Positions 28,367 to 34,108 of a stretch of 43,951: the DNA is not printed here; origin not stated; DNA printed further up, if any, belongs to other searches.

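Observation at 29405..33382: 1,989-bp in-frame tandem duplication in a surface-protein gene with a 1,647-bp base-perfect core and diverged edges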

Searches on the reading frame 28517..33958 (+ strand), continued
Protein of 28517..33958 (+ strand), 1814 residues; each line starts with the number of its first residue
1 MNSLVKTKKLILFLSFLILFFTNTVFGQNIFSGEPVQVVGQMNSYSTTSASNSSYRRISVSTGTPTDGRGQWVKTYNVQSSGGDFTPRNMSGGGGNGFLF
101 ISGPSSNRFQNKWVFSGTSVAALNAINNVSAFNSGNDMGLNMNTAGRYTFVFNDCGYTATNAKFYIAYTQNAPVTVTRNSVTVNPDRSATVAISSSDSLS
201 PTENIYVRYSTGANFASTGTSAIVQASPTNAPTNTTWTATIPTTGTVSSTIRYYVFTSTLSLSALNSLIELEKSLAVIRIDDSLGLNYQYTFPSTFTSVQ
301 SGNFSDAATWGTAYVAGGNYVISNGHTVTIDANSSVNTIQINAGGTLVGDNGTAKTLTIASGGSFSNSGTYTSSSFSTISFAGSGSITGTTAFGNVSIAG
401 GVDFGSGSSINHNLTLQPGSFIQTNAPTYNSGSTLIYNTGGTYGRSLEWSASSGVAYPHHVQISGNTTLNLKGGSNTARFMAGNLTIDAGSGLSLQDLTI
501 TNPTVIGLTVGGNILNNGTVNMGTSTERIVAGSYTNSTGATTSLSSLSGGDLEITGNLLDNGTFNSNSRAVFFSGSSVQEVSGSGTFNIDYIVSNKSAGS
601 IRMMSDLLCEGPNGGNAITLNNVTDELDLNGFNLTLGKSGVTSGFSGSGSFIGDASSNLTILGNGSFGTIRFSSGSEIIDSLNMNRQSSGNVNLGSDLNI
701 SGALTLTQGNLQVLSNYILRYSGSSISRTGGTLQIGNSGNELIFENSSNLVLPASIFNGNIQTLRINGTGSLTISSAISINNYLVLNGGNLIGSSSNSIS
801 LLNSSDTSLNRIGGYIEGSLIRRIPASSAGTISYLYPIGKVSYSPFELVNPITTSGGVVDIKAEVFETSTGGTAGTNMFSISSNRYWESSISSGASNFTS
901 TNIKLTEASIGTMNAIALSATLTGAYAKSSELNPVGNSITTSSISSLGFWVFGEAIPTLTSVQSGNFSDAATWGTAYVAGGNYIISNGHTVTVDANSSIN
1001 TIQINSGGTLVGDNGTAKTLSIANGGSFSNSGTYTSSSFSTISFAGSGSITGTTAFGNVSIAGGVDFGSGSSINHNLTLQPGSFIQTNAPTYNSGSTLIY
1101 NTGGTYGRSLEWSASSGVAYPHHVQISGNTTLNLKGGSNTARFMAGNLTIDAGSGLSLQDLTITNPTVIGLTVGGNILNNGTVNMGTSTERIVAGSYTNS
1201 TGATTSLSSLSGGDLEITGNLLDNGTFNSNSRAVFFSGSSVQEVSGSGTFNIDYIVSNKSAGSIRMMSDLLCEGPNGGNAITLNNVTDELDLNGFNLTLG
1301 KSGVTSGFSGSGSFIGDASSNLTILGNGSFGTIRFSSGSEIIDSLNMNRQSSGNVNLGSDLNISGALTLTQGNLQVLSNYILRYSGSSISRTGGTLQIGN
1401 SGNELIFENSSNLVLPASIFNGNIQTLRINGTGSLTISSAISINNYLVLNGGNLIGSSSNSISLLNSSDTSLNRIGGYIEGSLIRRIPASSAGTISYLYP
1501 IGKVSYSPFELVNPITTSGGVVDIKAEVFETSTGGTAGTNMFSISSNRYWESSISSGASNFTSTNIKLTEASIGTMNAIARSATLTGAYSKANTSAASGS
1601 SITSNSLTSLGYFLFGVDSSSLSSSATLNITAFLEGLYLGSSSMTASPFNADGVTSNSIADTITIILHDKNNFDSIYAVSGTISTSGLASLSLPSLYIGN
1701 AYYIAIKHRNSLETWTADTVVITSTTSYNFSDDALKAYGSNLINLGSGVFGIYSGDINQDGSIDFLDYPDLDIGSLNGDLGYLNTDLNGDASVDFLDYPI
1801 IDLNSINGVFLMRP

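Call 14: find_encoding_contigs(protein=P0002, flank=10000, max_places=3)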
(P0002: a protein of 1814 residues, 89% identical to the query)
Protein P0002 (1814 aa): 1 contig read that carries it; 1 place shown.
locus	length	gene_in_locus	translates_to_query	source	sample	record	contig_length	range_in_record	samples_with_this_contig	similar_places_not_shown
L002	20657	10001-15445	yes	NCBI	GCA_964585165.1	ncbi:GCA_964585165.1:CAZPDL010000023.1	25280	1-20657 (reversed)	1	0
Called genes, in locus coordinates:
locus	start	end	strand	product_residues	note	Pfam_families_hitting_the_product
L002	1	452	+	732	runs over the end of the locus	-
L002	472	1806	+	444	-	PF01943:Polysacc_synt, PF13440:Polysacc_synt_3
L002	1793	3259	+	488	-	PF04932:Wzy_C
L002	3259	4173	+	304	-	PF00535:Glycos_transf_2, PF13641:Glyco_tranf_2_3, PF13632:Glyco_trans_2_3 (weak)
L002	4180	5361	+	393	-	PF00535:Glycos_transf_2, PF13641:Glyco_tranf_2_3, PF13632:Glyco_trans_2_3 (weak)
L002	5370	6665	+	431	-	PF00535:Glycos_transf_2 (weak), PF13641:Glyco_tranf_2_3, PF13632:Glyco_trans_2_3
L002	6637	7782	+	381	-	PF13439:Glyco_transf_4, PF20706:GT4-conflict, PF00534:Glycos_transf_1, PF13692:Glyco_trans_1_4, PF13524:Glyco_trans_1_2 (weak)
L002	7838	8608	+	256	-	PF02353:CMAS, PF03848:TehB, PF01209:Ubie_methyltran, PF05219:DREV, PF05401:NodS, PF13489:Methyltransf_23, PF06325:PrmA, PF07021:MetW, +6 more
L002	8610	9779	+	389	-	PF13506:Glyco_transf_21, PF13641:Glyco_tranf_2_3, PF00535:Glycos_transf_2, PF10111:Glyco_tranf_2_2, PF13632:Glyco_trans_2_3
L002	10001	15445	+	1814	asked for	-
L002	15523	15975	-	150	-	PF00578:AhpC-TSA, PF08534:Redoxin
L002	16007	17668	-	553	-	PF01551:Peptidase_M23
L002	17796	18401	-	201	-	PF01557:FAA_hydrolase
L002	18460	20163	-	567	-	PF01432:Peptidase_M3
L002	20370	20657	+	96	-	?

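Call 15: find_encoding_contigs(protein=P0003, flank=10000, max_places=3)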
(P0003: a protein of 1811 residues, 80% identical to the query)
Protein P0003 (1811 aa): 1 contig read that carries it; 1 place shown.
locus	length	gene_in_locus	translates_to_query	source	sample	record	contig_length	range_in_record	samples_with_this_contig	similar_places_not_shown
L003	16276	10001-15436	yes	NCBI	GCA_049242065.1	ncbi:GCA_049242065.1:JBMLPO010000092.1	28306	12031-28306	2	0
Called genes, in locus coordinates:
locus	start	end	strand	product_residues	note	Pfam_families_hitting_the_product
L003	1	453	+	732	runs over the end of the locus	-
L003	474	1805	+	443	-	PF01943:Polysacc_synt, PF13440:Polysacc_synt_3, PF03023:MurJ (weak), PF01554:MatE (weak)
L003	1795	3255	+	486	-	PF04932:Wzy_C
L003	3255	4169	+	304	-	PF00535:Glycos_transf_2, PF13641:Glyco_tranf_2_3, PF13632:Glyco_trans_2_3 (weak)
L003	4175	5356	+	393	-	PF00535:Glycos_transf_2, PF13641:Glyco_tranf_2_3, PF13632:Glyco_trans_2_3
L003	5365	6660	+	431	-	PF00535:Glycos_transf_2 (weak), PF13641:Glyco_tranf_2_3, PF13632:Glyco_trans_2_3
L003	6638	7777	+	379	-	PF13439:Glyco_transf_4, PF20706:GT4-conflict, PF00534:Glycos_transf_1, PF13692:Glyco_trans_1_4, PF13524:Glyco_trans_1_2 (weak)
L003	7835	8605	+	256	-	PF03848:TehB, PF05401:NodS, PF13489:Methyltransf_23, PF06325:PrmA, PF13847:Methyltransf_31, PF08241:Methyltransf_11, PF08242:Methyltransf_12, PF13649:Methyltransf_25, +7 more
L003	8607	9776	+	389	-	PF13506:Glyco_transf_21, PF13641:Glyco_tranf_2_3, PF00535:Glycos_transf_2, PF10111:Glyco_tranf_2_2, PF13632:Glyco_trans_2_3 (weak)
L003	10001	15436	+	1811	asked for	PF10162:G8 (faint)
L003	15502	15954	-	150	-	PF00578:AhpC-TSA, PF08534:Redoxin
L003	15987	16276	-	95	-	?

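Call 16: find_encoding_contigs(protein=P0004, flank=10000, max_places=3)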
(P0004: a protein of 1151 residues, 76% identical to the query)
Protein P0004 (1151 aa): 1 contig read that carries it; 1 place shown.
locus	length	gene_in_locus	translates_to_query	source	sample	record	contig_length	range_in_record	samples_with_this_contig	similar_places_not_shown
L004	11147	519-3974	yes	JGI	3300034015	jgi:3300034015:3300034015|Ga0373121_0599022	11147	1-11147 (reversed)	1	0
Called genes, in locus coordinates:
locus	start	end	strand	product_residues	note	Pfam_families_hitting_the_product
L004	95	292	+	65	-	-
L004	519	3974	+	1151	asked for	-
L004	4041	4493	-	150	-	PF00578:AhpC-TSA, PF08534:Redoxin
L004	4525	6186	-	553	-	PF01551:Peptidase_M23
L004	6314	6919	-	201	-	PF01557:FAA_hydrolase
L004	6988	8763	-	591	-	PF01432:Peptidase_M3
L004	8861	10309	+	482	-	PF01212:Beta_elim_lyase, PF05889:SepSecS (faint)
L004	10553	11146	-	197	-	?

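Call 17: find_encoding_contigs(protein=P0005, flank=10000, max_places=3)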
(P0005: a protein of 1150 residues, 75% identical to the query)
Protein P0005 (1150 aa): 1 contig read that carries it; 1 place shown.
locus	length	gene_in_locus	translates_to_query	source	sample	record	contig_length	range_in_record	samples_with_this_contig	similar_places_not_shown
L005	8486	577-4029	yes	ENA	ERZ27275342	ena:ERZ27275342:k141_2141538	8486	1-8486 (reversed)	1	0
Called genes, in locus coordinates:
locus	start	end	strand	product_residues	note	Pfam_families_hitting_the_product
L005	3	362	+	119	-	?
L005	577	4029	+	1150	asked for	-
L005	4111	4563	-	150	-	PF00578:AhpC-TSA, PF08534:Redoxin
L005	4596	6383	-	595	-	PF01551:Peptidase_M23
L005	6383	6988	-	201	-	PF01557:FAA_hydrolase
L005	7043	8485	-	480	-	?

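Call 18: find_encoding_contigs(protein=window:28517-33958:+, flank=10000, max_places=5)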
Protein window:28517-33958:+ (1814 aa): no gene with exactly this product is on record in the collection.

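Call 23: find_related_loci(query=window:28517-33958:+, collection=genome_contigs, flank=10000)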
Query window:28517-33958:+ (1814 aa) in genome_contigs; peptide patterns used: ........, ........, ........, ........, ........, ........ (x = any residue, [..] = any of these).
63 stretches matched a pattern; 18 encode a relative of the query (tblastn E <= 1e-3); 16 distinct loci.
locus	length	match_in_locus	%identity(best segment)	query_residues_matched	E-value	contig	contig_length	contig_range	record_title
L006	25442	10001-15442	93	1-1814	0e+0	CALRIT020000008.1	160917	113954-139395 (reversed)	MAG: Vulcanococcus limneticus LL isolate JJ-10NR-37-1-mx-bin484 genome assembly, contig: JJ-MOC8C2-252-C21, whole genome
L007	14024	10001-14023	87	1-1624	0e+0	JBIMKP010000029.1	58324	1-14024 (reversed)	MAG: Bacteroidia bacterium isolate CCAP1403_21_bin-002 CCAP1403_21_bin-002_c29, whole genome shotgun sequence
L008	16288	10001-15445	80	1-1814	0e+0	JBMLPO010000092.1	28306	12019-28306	MAG: Bacteroidia bacterium isolate LE_229046 NODE_1935_length_28306_cov_5.182082, whole genome shotgun sequence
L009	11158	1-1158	83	766-1814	3e-170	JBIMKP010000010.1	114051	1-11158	MAG: Bacteroidia bacterium isolate CCAP1403_21_bin-002 CCAP1403_21_bin-002_c10, whole genome shotgun sequence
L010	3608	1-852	89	868-1814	1e-152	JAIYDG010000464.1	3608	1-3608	MAG: Bacteroidetes bacterium isolate H1_MAG_00027 pond_H1_MAG_00027_000000000537, whole genome shotgun sequence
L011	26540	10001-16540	49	10-1814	2e-126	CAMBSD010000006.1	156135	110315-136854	MAG: Chitinophaga pinensis isolate AE-24oct19-69 genome assembly, contig: AE-24oct19-C24, whole genome shotgun sequence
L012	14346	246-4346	43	13-1814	2e-125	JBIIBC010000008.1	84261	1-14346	MAG: Bacteroidia bacterium isolate ME2000-06-20pf_3300042868_group1_bin130 Rohwer_bin1047_scaffold_138_c1, whole genome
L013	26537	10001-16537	49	9-1814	1e-123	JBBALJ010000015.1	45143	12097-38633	MAG: Bacteroidia bacterium isolate EUL_060 ctg15-EUL_060, whole genome shotgun sequence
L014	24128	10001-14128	42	1-1814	3e-123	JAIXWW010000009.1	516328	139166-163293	MAG: Bacteroidetes bacterium isolate D4_MAG_00032 pond_D4_MAG_00032_000000000009, whole genome shotgun sequence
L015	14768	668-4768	49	13-1814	2e-122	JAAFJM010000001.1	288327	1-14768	MAG: Bacteroidetes bacterium isolate bin39.metabat.b16b17b19.001 WN_Bacteroidetes_5_scaffold_1, whole genome shotgun seq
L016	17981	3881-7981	41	13-1814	6e-122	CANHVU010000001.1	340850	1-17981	MAG: Bacteroidetes bacterium isolate RE-27jun17-99 genome assembly, contig: RE-27jun17-C4, whole genome shotgun sequence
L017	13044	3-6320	47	82-1814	8e-97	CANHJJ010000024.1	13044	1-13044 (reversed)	MAG: Bacteroidetes bacterium isolate RE-23may17-51 genome assembly, contig: RE-23may17-C19556, whole genome shotgun sequ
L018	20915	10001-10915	53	2-308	2e-85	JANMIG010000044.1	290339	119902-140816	MAG: Chitinophagales bacterium isolate OTE_70_metabat_119 OTE_70_k141_2092197, whole genome shotgun sequence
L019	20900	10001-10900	55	5-299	1e-81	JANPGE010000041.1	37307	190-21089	MAG: Segetibacter sp. isolate VAR_69_metabat_403 VAR_69_k141_1112334, whole genome shotgun sequence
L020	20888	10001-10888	54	3-299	3e-81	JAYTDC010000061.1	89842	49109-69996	MAG: Segetibacter sp. isolate GFS_1656 GFS_1656_60, whole genome shotgun sequence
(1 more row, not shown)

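Call 31: search_solved_structures(query=window:28517-33958:+, max_evalue=1)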
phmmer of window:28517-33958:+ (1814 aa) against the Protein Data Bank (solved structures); distinct sequences matched with E-value up to 1: 2.
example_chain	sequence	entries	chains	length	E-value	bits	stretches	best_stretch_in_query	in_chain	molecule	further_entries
2vn5_B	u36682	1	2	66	0.64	10.6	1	1753-1802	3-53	ENDOGLUCANASE A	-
9fvb_C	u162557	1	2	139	0.82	10.2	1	341-459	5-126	VHH_VcP#2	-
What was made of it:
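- Tried and rejected: A sequence search of the PDB with the whole protein gave nothing significant (call 31).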
